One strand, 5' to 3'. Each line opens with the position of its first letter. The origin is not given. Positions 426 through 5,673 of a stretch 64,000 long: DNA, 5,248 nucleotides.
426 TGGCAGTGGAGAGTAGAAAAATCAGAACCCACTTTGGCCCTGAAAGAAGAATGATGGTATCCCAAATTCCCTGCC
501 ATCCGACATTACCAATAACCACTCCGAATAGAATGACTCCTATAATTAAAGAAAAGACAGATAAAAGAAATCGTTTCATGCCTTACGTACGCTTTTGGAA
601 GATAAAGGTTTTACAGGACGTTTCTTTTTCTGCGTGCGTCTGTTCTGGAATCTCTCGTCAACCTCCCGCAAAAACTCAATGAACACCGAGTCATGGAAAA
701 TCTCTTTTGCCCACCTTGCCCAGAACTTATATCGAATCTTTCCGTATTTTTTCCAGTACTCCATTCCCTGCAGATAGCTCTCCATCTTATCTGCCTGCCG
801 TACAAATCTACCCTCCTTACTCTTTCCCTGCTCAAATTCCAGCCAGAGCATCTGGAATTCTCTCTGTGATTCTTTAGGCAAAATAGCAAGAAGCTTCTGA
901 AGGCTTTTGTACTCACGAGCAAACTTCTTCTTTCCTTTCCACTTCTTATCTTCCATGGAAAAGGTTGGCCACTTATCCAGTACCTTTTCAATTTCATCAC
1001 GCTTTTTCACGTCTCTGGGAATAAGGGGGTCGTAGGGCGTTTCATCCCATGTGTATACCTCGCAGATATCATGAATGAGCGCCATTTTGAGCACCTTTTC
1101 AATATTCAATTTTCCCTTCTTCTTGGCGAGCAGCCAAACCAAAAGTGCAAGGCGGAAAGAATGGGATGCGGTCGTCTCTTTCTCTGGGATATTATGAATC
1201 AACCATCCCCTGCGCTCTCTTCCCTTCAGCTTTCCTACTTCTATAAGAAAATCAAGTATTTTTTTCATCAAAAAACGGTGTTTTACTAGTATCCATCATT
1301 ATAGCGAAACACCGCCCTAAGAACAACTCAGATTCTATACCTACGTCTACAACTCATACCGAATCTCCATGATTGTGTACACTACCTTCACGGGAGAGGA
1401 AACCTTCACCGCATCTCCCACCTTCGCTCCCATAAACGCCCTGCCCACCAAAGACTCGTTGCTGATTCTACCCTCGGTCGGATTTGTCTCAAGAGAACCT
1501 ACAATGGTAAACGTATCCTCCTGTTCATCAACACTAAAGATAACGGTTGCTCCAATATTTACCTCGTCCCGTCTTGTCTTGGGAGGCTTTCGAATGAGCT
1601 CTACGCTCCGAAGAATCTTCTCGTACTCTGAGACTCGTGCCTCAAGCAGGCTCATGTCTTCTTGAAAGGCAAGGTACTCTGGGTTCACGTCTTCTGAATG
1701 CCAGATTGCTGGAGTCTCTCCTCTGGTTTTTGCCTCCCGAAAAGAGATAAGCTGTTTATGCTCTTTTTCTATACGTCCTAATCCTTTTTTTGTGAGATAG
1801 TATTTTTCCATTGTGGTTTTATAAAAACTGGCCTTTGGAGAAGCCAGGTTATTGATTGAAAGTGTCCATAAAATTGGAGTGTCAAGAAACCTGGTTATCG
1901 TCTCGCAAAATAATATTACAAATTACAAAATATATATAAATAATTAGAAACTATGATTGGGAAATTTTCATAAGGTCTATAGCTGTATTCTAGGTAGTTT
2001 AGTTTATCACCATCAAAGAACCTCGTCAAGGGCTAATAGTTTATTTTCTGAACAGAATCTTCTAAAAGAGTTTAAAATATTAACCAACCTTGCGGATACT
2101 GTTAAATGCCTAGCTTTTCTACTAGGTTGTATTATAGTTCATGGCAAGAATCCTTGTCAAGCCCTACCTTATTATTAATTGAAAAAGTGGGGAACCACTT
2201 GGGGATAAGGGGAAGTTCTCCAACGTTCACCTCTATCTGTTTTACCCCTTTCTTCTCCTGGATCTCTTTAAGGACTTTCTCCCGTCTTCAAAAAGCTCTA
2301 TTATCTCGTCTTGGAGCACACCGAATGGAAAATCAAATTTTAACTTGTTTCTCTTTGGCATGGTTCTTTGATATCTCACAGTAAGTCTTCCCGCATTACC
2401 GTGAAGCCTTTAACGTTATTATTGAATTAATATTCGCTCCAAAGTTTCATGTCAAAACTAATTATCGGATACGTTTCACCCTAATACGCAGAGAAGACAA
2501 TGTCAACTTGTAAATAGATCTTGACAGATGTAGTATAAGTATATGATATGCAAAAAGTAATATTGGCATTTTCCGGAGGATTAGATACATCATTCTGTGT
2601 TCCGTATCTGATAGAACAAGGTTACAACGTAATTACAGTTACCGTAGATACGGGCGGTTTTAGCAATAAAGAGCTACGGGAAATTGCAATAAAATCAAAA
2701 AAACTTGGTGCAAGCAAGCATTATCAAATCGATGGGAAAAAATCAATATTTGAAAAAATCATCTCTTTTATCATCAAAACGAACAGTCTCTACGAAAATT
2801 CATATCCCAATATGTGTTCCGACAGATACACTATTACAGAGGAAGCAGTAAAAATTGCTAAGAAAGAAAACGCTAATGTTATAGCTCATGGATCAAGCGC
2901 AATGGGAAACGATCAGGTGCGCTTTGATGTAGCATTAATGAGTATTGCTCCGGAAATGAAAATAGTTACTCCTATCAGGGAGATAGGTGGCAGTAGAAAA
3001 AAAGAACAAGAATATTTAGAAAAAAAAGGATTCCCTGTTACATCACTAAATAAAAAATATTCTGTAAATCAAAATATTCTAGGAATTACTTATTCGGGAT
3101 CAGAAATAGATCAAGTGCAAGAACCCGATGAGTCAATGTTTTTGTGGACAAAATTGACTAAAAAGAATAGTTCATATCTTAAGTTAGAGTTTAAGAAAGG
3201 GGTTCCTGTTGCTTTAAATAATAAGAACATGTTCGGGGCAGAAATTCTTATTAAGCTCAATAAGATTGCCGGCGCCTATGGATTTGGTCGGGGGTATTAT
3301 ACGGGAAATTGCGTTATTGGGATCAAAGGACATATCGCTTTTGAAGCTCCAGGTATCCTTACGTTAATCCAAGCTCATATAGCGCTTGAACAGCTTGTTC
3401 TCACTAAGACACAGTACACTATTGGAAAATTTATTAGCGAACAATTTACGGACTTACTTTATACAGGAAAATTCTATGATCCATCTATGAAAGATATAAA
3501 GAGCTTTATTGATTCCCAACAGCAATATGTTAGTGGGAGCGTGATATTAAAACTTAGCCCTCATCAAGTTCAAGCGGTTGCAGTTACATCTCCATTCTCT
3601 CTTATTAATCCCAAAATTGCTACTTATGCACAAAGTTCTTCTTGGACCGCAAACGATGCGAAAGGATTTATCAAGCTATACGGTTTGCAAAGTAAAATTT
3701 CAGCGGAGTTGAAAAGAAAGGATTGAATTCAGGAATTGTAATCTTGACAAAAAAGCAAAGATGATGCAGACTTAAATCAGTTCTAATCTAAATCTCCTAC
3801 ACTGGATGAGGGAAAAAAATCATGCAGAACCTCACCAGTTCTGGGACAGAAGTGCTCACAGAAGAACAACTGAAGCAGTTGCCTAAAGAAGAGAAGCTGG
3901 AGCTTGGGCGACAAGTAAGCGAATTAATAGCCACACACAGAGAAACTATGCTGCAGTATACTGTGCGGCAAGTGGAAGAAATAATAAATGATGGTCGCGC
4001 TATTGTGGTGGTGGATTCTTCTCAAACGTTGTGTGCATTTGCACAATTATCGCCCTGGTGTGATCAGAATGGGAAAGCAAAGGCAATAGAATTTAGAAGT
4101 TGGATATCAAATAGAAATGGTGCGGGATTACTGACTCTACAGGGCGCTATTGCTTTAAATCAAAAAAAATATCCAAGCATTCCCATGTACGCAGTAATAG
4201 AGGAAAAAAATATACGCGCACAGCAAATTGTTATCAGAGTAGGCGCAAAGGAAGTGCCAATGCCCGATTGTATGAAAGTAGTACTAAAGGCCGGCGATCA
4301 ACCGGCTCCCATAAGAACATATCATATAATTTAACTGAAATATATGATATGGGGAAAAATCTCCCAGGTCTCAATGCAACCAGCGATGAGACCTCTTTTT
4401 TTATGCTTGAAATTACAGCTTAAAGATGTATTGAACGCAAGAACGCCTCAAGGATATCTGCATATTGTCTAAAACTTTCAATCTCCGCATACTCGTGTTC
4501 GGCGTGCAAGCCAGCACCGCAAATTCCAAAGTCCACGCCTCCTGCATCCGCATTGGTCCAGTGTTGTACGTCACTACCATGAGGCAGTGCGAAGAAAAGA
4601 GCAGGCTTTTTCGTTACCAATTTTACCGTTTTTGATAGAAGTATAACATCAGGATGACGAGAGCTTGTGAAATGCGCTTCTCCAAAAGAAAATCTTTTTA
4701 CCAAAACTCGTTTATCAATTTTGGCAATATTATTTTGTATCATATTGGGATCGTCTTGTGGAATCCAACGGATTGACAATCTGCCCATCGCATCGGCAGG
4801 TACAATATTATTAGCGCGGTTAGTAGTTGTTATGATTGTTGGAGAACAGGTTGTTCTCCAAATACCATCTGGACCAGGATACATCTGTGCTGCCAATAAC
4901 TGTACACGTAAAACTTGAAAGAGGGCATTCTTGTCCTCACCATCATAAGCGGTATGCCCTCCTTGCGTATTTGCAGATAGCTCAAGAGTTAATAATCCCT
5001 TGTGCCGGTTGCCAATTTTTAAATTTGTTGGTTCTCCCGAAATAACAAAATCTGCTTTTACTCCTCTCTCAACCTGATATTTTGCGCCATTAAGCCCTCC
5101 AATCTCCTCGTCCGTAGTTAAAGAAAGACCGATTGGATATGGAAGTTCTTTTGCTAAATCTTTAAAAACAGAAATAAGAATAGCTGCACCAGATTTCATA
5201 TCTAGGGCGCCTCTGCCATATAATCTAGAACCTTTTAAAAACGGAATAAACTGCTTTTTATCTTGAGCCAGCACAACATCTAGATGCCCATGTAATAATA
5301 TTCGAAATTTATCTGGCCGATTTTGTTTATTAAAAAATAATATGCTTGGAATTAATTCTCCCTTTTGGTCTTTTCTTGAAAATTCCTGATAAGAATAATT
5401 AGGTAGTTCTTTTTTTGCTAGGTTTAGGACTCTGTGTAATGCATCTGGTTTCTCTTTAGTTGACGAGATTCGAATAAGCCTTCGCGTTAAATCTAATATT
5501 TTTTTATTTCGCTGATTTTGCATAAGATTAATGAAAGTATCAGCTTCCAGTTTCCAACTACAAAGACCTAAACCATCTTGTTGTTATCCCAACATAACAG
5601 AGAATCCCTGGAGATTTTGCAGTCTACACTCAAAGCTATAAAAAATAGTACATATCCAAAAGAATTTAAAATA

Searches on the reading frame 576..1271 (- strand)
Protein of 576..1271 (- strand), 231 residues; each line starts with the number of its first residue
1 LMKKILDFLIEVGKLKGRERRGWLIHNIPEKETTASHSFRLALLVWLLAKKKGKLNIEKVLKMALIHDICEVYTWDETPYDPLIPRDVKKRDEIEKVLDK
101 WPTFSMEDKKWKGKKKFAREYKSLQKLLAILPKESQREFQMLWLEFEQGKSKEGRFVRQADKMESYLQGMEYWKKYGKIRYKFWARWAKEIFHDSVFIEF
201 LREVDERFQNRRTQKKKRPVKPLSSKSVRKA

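Call 4: search_protein_families(library=pfam, proteins=[window:576-1271:-], max_evalue=0.01)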
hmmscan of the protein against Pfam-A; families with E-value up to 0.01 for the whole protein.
window:576-1271:- (231 aa): 5 families
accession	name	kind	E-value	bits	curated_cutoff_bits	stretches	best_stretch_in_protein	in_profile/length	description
PF13023.12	HD_3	-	2.6e-33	115.7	22.5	1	12-176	1-138/165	HD domain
PF12917.13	YfbR-like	-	1.2e-11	45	25.9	2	23-76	15-73/182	5'-deoxynucleotidase YfbR-like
PF01966.28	HD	-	2.1e-07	31.7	22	1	35-164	2-114/116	HD domain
PF02521.20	HP_OMP_2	-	0.00038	20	25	1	139-205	128-197/444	Putative outer membrane protein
PF08668.18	HDOD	-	0.0036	17.2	22.9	1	30-79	91-140/196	HDOD domain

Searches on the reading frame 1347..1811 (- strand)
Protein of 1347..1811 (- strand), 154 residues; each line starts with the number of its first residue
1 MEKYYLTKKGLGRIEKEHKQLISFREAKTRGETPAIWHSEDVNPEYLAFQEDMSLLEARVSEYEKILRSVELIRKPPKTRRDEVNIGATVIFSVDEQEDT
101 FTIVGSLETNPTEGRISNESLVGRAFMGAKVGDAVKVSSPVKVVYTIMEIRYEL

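Call 4: search_protein_families(library=pfam, proteins=[window:1347-1811:-], max_evalue=0.01)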
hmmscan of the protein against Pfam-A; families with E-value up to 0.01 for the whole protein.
window:1347-1811:- (154 aa): 2 families
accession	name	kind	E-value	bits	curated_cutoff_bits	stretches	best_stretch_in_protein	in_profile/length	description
PF01272.25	GreA_GreB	-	4.9e-18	65.3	26.9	1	81-152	3-77/77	Transcription elongation factor, GreA/GreB, C-term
PF03449.20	GreA_GreB_N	-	0.00085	19.9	24.5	1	5-71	2-70/71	Transcription elongation factor, N-terminal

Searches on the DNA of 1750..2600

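Call 71: search_rna_families(source=window, start=1750, end=2600, threshold=evalue, max_evalue=1)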
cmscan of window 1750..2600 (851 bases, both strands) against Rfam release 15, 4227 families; matches with E-value up to 1: 1.
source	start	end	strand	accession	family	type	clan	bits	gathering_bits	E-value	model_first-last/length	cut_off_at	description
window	2208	2249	-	RF00323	snoR79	Gene; snRNA; snoRNA; CD-box;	-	18.6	80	0.79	1-65/65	no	Small nucleolar RNA R79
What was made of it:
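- Tried and rejected: Rfam scan of the greA leader region: nothing (call 71).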

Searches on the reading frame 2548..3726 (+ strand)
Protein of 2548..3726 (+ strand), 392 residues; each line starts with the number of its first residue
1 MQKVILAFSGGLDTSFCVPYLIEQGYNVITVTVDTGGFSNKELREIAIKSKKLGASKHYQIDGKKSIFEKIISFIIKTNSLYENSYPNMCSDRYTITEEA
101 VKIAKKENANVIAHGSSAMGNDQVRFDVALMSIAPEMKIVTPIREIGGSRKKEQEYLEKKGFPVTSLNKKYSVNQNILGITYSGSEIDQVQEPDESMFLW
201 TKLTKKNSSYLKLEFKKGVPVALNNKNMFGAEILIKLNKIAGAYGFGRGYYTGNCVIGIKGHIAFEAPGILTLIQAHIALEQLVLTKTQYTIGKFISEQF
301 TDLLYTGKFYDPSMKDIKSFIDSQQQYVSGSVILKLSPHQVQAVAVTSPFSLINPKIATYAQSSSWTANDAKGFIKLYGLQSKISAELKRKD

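Call 4: search_protein_families(library=pfam, proteins=[window:2548-3726:+], max_evalue=0.01)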
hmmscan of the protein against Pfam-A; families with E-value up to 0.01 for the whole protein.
window:2548-3726:+ (392 aa): 5 families
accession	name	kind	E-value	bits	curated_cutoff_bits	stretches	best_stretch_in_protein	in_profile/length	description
PF20979.2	Arginosuc_syn_C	-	1.9e-47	162.2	27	1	171-384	1-218/219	Arginosuccinate synthase C-terminal domain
PF00764.25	Arginosuc_synth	-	6e-44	150.4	27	1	3-163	1-162/162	Arginosuccinate synthase N-terminal HUP domain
PF06508.19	QueC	-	2e-05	24.6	22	1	3-64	1-61/210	Queuosine biosynthesis protein QueC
PF24167.1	DUF7411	-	0.0014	18.6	28.7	1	3-116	2-103/194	Family of unknown function (DUF7411)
PF03054.22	tRNA_Me_trans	-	0.0016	18.6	20.6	1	2-35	1-34/202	tRNA methyl transferase HUP domain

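Call 5: search_protein_families(library=ncbifam, proteins=[window:2548-3726:+], max_evalue=0.01)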
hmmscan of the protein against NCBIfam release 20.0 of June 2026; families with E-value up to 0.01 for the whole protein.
window:2548-3726:+ (392 aa): 16 families
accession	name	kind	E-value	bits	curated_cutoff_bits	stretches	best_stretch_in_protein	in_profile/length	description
NF003385.0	PRK04527.1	equivalog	1.2e-131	439.1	603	1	2-391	4-398/401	argininosuccinate synthase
NF001770.0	PRK00509.1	equivalog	3.2e-105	352.5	334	1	2-389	5-398/401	argininosuccinate synthase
TIGR00032.1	argG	equivalog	2.2e-99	333.5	268.2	1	3-388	1-392/394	argininosuccinate synthase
NF010392.0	PRK13820.1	equivalog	2.3e-94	316.6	512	1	1-391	2-394/395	argininosuccinate synthase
NF038212.1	argG_rel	exception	1.9e-35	122.5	425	1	2-348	15-363/381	argininosuccinate synthase-related protein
NF003779.0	PRK05370.1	equivalog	2.1e-33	115.9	657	1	2-336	12-364/448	argininosuccinate synthase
NF011258.0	PRK14664.1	equivalog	9e-06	25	680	1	2-115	6-115/362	tRNA 2-thiouridine(34) synthase MnmA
NF001138.1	PRK00143.1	equivalog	1.1e-05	24.6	284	1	3-121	1-126/345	tRNA 2-thiouridine(34) synthase MnmA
TIGR00364.1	TIGR00364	equivalog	3.8e-05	23.4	150.3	1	5-62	2-58/201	7-cyano-7-deazaguanine synthase QueC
NF006222.0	PRK08349.1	subfamily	9.4e-05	22.4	251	1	3-143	2-141/198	hypothetical protein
TIGR00268.2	TIGR00268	equivalog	0.00048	19.5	150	1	1-56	13-70/259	ATP-dependent sacrificial sulfur transferase LarE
NF011259.0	PRK14665.1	equivalog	0.001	18.1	364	1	2-79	6-84/360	tRNA 2-thiouridine(34) synthase MnmA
TIGR00342.1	TIGR00342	equivalog_domain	0.0025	17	264.5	1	3-117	174-285/373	tRNA uracil 4-sulfurtransferase ThiI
NF008317.0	PRK11106.1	equivalog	0.0033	16.8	378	1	1-62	1-62/231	7-cyano-7-deazaguanine synthase QueC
TIGR03573.1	WbuX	subfamily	0.0051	16.3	203.2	1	4-121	63-177/344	N-acetyl sugar amidotransferase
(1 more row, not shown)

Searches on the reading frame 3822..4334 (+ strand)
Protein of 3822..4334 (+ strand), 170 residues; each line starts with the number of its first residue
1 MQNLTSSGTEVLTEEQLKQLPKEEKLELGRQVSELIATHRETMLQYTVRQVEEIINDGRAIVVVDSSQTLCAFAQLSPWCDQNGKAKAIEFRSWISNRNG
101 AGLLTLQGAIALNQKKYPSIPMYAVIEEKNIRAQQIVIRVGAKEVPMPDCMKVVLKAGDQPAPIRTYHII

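Call 4: search_protein_families(library=pfam, proteins=[window:3822-4334:+], max_evalue=0.01)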
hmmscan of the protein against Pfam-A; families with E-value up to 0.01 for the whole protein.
window:3822-4334:+ (170 aa): 0 families

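Call 5: search_protein_families(library=ncbifam, proteins=[window:3822-4334:+], max_evalue=0.01)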
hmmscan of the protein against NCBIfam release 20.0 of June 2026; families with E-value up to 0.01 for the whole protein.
window:3822-4334:+ (170 aa): 0 families

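Call 59: search_protein_families(library=pfam, proteins=[window:3822-4334:+], max_evalue=0.01)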
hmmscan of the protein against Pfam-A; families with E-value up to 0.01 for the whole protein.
window:3822-4334:+ (170 aa): 0 families

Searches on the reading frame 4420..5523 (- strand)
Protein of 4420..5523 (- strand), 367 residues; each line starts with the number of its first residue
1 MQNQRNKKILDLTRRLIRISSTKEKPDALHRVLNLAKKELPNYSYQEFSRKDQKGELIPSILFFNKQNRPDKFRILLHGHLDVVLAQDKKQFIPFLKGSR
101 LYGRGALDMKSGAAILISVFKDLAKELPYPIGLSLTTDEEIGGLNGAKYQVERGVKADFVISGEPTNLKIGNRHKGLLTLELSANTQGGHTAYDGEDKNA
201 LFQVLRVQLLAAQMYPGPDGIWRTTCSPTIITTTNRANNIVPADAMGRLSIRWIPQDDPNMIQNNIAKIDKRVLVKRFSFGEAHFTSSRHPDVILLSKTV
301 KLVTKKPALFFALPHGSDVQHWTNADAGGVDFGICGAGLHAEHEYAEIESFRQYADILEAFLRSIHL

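Call 4: search_protein_families(library=pfam, proteins=[window:4420-5523:-], max_evalue=0.01)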
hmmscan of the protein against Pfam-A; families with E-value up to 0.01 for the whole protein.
window:4420-5523:- (367 aa): 4 families
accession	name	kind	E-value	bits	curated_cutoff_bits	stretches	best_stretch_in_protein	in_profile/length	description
PF01546.33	Peptidase_M20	-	2.4e-22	80.3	24.6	1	76-363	1-205/206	Peptidase family M20/M25/M40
PF07687.19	M20_dimer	-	2.1e-08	34.5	21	1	173-269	2-98/107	Peptidase dimerisation domain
PF04389.22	Peptidase_M28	-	1.2e-05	25.6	21.3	1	68-152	10-78/193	Peptidase family M28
PF05343.19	Peptidase_M42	-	0.00065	19.3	23.2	1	100-161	127-186/292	M42 glutamyl aminopeptidase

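Call 5: search_protein_families(library=ncbifam, proteins=[window:4420-5523:-], max_evalue=0.01)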
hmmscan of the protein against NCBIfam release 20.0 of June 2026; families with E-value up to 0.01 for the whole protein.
window:4420-5523:- (367 aa): 44 families (the best 25 are shown)
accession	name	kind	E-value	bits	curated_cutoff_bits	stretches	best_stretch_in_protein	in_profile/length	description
NF009557.0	PRK13009.1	equivalog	5.8e-32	111.3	284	1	8-365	4-374/377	succinyl-diaminopimelate desuccinylase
TIGR01910.1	DapE-ArgE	subfamily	2.4e-31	109.3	217.6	1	11-357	2-373/373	ArgE/DapE family deacylase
NF006399.0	PRK08651.1-2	equivalog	1.5e-29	103.3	381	1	7-207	4-209/405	succinyl-diaminopimelate desuccinylase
TIGR01246.1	dapE_proteo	equivalog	3e-25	89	361.8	1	12-364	4-369/370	succinyl-diaminopimelate desuccinylase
NF005710.0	PRK07522.1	subfamily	6.2e-25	88.2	412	1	3-278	4-291/391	acetylornithine deacetylase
NF006400.0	PRK08651.1-3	equivalog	1e-22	80.5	374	1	72-362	83-403/410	succinyl-diaminopimelate desuccinylase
TIGR01900.1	dapE-gram_pos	equivalog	2e-21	76.3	304.2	1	11-362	7-350/351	succinyl-diaminopimelate desuccinylase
NF006365.0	PRK08588.1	subfamily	3.1e-21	76.1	289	1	77-361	69-373/383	succinyl-diaminopimelate desuccinylase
NF004788.0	PRK06133.1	subfamily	2.2e-20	73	349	1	4-350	41-398/417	glutamate carboxypeptidase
TIGR01892.1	AcOrn-deacetyl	equivalog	4.3e-20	72.1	297.7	1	75-283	62-282/365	acetylornithine deacetylase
NF006596.0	PRK09133.1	subfamily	1.3e-18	66.8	349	2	4-192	35-242/474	hypothetical protein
NF005602.0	PRK07338.1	equivalog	3.8e-18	65.3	357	1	67-362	88-396/409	hydrolase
NF005913.0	PRK07906.1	subfamily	1.4e-17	63.5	382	1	4-153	12-169/442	hypothetical protein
NF009555.0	PRK13004.1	equivalog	3.3e-17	62.5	321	1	2-207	10-213/399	YgeY family selenium metabolism-linked hydrolase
NF005306.0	PRK06837.1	subfamily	1.9e-16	59.9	376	1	75-206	100-238/427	ArgE/DapE family deacylase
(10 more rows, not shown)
